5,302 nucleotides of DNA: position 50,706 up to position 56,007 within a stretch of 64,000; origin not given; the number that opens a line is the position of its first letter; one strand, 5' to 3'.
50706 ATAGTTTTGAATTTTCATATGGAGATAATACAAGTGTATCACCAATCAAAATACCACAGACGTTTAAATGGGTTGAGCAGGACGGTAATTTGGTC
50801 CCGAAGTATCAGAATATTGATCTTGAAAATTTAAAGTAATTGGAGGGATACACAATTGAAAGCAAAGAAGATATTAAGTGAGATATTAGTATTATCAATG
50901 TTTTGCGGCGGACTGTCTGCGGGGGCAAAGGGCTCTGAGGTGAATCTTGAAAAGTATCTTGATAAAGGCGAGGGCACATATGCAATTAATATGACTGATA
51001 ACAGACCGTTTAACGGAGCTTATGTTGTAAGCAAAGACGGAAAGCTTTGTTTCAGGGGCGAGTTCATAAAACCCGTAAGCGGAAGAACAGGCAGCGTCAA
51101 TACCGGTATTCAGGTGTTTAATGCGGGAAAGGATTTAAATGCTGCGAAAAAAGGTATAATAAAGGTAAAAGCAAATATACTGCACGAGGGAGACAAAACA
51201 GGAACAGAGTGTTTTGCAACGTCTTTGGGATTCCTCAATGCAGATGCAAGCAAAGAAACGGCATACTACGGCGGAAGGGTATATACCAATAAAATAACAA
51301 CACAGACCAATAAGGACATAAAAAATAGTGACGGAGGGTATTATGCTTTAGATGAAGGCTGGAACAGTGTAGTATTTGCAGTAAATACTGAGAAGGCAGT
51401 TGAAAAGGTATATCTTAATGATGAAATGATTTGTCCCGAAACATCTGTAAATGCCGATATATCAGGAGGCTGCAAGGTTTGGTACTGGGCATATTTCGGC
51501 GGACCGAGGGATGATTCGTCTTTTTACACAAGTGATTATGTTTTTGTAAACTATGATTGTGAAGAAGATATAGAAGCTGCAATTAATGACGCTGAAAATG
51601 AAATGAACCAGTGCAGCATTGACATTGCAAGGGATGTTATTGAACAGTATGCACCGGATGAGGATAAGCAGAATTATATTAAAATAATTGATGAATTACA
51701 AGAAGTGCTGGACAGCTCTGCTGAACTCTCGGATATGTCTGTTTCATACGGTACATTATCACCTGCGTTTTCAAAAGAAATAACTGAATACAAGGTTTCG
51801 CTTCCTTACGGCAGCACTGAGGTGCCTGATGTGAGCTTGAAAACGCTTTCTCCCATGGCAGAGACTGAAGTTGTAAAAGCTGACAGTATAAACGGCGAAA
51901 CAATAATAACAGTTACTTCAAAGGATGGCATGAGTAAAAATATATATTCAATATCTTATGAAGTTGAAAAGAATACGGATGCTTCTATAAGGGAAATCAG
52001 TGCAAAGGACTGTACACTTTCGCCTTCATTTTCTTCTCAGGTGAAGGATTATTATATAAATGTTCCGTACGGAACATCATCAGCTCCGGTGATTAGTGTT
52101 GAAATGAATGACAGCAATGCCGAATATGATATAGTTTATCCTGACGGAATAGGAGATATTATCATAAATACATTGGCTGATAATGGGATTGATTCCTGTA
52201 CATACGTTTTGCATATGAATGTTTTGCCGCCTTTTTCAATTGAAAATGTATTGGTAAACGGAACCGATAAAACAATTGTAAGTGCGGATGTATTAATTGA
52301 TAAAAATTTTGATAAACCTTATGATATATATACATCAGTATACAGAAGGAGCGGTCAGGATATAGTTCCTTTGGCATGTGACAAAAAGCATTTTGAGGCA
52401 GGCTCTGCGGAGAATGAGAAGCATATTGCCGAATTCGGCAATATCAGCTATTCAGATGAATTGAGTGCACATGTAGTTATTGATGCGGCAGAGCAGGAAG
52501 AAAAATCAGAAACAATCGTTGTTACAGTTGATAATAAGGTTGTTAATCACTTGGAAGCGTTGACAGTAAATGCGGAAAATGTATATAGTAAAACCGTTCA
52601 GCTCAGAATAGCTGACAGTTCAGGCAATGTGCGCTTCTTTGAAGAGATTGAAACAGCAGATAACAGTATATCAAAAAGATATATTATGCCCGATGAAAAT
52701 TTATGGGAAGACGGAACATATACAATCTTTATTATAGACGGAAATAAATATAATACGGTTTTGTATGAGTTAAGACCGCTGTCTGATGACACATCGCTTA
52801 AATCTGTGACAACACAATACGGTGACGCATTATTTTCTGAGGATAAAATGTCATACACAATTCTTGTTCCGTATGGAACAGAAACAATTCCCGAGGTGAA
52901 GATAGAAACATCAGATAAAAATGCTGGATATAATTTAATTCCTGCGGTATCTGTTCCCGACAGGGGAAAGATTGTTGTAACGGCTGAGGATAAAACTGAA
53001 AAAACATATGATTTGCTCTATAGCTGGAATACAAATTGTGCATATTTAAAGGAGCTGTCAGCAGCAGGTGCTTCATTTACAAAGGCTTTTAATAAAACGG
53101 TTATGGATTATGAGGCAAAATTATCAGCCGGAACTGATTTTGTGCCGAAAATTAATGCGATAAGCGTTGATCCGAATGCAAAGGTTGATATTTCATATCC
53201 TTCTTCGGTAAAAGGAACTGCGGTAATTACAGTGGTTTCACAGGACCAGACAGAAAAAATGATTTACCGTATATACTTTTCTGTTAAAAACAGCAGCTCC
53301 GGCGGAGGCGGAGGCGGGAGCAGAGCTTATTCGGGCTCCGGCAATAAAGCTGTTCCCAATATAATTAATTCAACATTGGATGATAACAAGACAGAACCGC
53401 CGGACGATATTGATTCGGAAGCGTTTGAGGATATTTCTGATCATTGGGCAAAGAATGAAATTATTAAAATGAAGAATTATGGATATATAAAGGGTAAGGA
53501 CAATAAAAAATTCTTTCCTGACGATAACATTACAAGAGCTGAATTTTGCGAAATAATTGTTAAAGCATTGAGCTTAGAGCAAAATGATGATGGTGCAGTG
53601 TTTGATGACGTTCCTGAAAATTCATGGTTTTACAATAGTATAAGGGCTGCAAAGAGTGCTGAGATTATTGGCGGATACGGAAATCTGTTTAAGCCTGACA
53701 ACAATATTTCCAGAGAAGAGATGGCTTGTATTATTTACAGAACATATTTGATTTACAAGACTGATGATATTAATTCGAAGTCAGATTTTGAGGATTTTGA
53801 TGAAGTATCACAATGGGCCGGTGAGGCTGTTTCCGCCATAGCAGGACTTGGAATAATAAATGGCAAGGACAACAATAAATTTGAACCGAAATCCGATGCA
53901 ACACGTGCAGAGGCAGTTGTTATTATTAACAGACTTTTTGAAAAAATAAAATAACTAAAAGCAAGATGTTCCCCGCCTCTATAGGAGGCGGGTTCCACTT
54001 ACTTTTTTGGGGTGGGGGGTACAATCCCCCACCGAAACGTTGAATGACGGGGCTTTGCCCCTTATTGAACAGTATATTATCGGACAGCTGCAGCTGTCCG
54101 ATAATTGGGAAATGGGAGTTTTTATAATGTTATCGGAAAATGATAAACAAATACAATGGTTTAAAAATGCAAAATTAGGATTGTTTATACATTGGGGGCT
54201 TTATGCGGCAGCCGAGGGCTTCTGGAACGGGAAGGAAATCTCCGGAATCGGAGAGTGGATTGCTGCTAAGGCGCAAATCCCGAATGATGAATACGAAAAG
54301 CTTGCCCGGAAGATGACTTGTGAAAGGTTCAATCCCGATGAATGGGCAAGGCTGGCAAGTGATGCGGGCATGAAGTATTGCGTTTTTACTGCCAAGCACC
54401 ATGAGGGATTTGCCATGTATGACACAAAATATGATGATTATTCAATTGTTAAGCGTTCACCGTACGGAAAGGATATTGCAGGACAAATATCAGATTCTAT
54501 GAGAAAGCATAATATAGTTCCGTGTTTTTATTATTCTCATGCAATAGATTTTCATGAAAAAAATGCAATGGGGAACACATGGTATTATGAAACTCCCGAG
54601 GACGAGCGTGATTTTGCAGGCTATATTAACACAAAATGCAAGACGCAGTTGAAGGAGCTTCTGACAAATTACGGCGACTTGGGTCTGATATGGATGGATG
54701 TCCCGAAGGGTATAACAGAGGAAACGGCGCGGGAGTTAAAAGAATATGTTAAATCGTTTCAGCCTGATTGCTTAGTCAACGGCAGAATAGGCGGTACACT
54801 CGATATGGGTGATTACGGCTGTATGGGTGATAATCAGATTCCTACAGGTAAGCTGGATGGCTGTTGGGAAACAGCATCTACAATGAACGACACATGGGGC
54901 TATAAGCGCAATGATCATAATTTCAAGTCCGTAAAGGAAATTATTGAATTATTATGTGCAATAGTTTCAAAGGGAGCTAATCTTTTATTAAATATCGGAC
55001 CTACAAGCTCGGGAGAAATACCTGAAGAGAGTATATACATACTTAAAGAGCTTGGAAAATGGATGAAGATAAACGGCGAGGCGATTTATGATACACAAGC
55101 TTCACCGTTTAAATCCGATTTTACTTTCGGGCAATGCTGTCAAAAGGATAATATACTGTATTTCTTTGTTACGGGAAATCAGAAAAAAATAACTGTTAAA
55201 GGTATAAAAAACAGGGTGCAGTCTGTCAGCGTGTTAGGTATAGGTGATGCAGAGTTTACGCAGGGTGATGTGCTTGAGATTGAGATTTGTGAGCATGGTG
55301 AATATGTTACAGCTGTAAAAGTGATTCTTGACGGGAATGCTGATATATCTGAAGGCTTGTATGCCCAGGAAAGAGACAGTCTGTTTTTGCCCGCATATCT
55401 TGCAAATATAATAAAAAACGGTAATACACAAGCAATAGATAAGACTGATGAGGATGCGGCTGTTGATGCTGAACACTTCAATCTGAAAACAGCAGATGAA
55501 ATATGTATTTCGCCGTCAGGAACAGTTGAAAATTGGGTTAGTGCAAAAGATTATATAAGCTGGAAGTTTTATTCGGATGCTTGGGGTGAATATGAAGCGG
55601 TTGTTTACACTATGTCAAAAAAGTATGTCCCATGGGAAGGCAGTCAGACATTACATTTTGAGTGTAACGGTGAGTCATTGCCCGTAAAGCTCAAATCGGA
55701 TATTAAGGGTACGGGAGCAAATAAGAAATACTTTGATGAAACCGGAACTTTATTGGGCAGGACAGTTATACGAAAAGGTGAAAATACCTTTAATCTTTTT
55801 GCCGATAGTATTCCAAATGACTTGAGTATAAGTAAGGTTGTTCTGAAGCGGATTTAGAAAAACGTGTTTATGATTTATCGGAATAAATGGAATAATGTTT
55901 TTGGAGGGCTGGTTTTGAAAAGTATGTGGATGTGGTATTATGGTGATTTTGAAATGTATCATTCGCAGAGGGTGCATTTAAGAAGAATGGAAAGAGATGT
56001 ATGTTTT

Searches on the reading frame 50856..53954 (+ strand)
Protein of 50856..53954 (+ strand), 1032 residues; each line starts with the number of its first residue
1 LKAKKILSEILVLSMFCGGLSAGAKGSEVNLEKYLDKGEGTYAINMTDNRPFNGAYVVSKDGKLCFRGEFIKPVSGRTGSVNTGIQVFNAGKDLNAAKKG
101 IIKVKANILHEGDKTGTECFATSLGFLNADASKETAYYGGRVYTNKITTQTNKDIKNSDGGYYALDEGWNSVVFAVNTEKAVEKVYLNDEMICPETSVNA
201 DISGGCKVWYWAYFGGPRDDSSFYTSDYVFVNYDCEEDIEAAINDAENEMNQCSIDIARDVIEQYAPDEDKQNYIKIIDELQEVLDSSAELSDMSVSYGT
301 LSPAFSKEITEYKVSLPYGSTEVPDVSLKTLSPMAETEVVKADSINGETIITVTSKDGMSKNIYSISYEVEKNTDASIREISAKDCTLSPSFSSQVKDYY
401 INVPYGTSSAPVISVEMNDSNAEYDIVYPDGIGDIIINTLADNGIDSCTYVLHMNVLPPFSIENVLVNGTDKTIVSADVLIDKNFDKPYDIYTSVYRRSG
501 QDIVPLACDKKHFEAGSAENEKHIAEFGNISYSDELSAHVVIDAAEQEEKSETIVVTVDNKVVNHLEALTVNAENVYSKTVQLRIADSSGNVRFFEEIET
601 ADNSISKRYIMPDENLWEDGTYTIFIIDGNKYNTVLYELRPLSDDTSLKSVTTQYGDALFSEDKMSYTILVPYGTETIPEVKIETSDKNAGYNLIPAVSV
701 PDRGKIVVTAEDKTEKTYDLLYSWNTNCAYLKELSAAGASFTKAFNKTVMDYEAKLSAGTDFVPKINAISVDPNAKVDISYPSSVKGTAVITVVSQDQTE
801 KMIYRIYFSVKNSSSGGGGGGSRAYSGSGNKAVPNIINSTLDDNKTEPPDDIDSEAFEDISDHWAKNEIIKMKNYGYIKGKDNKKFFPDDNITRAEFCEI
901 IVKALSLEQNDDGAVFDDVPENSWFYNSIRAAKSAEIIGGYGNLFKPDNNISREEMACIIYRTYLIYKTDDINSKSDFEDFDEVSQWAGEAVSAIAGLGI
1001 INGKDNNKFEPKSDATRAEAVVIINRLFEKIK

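Call 8: search_protein_families(library=pfam, proteins=[window:50856-53954:+])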
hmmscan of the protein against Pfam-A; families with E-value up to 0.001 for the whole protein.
window:50856-53954:+ (1032 aa): 1 family
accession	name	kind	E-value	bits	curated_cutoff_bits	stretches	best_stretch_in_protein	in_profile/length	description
PF00395.25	SLH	-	8e-35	119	20.8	3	916-957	2-44/44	S-layer homology domain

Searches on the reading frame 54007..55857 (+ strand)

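Call 8: search_protein_families(library=pfam, proteins=[window:54007-55857:+])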
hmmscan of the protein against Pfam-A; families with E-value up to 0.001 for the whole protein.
window:54007-55857:+ (616 aa): 1 family
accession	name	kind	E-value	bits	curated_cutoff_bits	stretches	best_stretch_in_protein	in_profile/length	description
PF01120.23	Alpha_L_fucos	-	7.6e-84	282.5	25.2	1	46-358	24-345/345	Alpha-L-fucosidase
